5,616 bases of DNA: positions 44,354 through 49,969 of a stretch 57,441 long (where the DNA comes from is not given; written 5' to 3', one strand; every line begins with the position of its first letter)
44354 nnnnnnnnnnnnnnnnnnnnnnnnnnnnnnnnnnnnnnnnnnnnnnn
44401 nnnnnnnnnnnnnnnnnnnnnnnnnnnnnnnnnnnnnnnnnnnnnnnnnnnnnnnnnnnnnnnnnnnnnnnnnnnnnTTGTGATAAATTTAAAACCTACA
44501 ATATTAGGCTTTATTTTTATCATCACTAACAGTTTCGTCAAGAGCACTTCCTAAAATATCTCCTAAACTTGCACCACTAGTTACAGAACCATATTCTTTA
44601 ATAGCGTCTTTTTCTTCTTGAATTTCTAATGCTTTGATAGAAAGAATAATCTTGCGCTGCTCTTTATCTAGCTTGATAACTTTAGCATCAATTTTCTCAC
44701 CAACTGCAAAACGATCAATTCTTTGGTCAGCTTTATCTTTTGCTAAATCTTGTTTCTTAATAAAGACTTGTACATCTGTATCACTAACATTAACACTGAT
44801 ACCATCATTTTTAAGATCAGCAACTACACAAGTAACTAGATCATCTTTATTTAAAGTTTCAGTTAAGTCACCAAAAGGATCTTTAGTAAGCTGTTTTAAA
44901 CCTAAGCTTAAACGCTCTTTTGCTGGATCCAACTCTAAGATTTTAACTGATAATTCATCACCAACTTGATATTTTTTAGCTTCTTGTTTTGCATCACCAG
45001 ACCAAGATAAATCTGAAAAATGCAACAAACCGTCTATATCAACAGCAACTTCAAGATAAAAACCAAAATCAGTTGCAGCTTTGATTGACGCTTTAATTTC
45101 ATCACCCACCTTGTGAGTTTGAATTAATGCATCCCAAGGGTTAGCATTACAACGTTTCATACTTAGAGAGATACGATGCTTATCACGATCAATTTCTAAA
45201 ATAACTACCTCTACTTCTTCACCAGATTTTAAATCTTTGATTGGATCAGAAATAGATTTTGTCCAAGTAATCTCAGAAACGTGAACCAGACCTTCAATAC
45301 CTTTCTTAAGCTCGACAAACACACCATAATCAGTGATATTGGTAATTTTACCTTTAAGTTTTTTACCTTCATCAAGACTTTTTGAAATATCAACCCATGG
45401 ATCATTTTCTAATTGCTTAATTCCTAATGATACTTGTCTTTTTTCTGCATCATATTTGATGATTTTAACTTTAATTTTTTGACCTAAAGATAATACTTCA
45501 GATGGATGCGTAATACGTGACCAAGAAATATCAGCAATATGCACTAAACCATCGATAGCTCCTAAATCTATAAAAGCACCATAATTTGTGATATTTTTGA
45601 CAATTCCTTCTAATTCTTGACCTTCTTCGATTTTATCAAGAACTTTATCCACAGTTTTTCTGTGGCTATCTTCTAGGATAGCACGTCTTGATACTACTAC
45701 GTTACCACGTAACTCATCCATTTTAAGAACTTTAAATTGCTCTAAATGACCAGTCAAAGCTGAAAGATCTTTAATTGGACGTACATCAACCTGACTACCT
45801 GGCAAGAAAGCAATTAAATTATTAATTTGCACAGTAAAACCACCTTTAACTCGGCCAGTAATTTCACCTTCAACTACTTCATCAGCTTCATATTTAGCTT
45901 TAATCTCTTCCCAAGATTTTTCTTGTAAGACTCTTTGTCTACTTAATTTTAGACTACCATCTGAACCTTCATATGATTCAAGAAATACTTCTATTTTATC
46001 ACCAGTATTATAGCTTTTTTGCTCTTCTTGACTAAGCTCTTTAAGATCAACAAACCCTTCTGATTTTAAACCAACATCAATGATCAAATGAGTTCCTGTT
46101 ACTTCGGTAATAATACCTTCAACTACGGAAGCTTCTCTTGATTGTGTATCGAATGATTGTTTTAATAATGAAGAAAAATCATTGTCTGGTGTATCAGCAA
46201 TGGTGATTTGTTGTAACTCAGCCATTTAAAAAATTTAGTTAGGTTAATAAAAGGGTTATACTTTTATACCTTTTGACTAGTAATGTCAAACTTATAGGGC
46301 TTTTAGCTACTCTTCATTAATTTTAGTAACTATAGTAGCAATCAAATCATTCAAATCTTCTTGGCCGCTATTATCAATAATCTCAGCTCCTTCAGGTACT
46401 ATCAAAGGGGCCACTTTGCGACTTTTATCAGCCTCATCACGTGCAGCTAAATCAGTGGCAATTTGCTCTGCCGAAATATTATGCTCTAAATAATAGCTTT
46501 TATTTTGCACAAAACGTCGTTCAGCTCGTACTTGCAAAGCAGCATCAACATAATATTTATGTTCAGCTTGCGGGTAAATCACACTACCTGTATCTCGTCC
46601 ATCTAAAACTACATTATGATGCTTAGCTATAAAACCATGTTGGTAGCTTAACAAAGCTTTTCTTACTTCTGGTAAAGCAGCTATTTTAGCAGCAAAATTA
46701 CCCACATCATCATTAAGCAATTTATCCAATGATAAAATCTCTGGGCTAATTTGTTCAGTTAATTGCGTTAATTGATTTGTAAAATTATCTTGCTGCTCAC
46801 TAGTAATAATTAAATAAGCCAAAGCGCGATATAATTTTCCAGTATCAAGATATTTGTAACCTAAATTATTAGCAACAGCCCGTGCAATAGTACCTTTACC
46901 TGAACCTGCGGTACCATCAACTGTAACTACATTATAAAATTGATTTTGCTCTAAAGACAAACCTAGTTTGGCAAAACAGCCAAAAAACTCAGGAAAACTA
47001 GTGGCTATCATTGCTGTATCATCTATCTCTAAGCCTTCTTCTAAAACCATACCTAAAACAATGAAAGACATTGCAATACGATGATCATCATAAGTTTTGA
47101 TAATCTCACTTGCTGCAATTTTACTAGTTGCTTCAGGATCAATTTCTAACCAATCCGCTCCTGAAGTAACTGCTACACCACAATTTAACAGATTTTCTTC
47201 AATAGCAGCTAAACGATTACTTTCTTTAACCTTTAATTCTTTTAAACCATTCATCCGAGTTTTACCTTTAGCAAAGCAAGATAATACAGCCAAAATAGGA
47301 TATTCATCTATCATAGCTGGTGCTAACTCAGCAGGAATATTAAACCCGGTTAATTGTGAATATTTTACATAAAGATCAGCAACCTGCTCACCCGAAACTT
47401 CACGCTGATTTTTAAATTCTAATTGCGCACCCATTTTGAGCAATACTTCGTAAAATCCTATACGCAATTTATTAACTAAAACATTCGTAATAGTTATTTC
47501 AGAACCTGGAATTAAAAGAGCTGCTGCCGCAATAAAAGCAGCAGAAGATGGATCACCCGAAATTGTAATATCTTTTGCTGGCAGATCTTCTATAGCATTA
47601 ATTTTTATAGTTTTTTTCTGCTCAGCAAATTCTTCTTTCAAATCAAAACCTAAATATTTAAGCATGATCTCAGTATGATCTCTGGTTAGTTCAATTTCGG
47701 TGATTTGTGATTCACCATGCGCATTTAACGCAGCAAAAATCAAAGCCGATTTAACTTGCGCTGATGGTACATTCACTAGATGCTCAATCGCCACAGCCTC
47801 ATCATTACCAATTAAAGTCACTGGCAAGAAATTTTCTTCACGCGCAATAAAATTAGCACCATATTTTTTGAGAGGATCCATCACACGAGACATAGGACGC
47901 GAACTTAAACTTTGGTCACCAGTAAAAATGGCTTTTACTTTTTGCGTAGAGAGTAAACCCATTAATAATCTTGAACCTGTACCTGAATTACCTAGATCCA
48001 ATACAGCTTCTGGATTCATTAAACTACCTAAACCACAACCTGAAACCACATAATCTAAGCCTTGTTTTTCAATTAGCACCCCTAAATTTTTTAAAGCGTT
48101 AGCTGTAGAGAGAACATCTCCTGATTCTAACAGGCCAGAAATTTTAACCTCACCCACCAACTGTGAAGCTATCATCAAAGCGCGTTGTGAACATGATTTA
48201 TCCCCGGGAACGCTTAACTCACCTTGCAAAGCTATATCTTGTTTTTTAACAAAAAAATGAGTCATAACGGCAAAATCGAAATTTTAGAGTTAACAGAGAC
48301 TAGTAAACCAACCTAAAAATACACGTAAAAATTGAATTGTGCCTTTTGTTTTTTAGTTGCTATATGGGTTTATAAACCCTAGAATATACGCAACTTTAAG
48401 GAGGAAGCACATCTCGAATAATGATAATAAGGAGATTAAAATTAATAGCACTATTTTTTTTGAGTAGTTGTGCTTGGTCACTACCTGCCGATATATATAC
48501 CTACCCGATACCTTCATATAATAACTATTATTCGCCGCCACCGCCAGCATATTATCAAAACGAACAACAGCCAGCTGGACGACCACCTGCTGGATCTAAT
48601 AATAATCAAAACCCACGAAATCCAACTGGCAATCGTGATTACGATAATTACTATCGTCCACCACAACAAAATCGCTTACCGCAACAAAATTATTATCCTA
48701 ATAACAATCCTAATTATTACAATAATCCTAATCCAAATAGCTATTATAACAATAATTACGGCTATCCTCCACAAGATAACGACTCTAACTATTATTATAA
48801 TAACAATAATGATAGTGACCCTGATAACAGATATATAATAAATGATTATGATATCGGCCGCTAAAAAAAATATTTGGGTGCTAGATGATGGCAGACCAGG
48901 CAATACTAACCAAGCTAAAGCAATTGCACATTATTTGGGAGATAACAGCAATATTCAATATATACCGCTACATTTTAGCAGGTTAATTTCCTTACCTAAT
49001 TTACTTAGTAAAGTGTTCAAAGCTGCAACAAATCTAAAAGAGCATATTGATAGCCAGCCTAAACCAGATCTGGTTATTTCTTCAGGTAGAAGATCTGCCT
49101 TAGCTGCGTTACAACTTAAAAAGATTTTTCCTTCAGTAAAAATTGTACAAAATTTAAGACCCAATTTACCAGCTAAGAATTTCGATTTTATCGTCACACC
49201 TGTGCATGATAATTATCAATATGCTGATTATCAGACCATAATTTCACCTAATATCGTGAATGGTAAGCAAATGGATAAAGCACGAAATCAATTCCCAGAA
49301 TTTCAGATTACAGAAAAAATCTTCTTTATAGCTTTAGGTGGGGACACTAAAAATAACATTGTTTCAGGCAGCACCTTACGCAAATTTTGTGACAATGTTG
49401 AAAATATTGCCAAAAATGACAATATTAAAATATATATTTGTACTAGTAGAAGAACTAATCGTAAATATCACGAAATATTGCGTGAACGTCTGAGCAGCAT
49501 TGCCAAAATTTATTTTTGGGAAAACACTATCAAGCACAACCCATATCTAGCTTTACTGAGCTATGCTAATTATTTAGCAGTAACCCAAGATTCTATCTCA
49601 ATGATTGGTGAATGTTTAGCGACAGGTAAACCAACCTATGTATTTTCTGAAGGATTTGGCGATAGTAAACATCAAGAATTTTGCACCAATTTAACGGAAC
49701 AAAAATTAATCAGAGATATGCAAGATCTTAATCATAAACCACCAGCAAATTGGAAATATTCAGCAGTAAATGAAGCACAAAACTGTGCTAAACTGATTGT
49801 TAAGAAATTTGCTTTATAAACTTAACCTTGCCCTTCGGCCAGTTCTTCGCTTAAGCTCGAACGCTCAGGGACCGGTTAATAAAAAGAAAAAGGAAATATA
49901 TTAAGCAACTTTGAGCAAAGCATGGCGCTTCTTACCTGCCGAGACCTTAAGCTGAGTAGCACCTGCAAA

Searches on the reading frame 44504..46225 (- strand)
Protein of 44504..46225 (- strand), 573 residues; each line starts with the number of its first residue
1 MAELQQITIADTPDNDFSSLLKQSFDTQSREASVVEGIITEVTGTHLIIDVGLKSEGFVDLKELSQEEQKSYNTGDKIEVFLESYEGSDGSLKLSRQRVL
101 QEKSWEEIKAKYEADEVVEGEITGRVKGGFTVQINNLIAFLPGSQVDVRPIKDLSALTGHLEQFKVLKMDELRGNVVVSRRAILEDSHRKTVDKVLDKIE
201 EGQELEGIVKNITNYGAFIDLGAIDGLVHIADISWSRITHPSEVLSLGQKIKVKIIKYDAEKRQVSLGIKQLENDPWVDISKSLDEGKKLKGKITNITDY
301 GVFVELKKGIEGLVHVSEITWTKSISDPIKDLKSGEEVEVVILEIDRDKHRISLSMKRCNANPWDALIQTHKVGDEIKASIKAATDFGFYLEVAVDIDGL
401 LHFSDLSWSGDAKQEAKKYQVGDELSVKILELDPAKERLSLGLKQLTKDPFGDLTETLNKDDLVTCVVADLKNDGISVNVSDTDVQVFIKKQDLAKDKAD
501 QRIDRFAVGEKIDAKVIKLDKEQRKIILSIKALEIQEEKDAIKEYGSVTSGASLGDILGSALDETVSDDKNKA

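Call 69: search_protein_families(library=pfam, proteins=[window:44504-46225:-], max_evalue=0.0001)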
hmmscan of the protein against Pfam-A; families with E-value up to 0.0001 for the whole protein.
window:44504-46225:- (573 aa): 3 families
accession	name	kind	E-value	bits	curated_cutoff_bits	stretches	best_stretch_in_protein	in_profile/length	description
PF00575.29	S1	-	4.3e-87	287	22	6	198-270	1-74/74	S1 RNA binding domain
PF23459.1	S1_RRP5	-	3.8e-27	95.1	27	2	199-267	1-70/72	RRP5 S1 domain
PF21710.3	Spt6_S1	-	4.2e-13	49.8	27.5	0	452-531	8-87/91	Spt6, S1/OB domain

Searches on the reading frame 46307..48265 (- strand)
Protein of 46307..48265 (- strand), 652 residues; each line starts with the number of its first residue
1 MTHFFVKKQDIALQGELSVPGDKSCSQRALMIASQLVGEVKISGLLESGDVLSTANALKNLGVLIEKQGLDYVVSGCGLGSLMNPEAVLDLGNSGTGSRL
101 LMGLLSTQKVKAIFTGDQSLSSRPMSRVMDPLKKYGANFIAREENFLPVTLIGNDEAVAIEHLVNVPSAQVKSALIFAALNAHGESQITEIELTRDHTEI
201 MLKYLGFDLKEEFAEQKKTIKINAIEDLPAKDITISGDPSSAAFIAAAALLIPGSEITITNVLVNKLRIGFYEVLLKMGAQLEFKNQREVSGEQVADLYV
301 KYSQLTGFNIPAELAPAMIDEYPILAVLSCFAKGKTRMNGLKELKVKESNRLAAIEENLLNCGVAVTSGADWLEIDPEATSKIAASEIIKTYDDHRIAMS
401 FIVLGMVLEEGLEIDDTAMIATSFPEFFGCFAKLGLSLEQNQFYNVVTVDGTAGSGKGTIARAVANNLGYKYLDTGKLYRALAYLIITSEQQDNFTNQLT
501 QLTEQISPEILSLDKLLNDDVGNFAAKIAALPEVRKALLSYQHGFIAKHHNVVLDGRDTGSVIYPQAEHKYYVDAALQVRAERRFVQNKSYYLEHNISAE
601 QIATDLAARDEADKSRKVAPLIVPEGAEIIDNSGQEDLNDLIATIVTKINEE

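Call 69: search_protein_families(library=pfam, proteins=[window:46307-48265:-], max_evalue=0.0001)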
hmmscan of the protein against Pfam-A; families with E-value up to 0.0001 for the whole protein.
window:46307-48265:- (652 aa): 5 families
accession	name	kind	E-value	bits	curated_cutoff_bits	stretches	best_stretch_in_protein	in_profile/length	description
PF00275.25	EPSP_synthase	-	1.1e-101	341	22.8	1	12-428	6-414/417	EPSP synthase (3-phosphoshikimate 1-carboxyvinyltransferase)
PF02224.24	Cytidylate_kin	-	1.5e-46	159.3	26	1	447-650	1-210/211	Cytidylate kinase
PF13189.12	Cytidylate_kin2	-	5.7e-06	27.1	28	1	446-497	1-52/176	Cytidylate kinase-like family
PF13238.12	AAA_18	-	7.4e-06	26.9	29.4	1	447-584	1-108/128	AAA domain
PF13207.12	AAA_17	-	4.1e-05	24.3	27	0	451-484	2-35/136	AAA domain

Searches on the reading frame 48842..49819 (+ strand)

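Call 69: search_protein_families(library=pfam, proteins=[window:48842-49819:+], max_evalue=0.0001)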
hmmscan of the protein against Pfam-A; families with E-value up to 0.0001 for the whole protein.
window:48842-49819:+ (325 aa): 1 family
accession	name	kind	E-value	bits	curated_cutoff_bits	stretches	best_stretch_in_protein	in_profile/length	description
PF06258.17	Mito_fiss_Elm1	-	2.1e-60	204.9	27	1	19-322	1-303/304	Mitochondrial fission ELM1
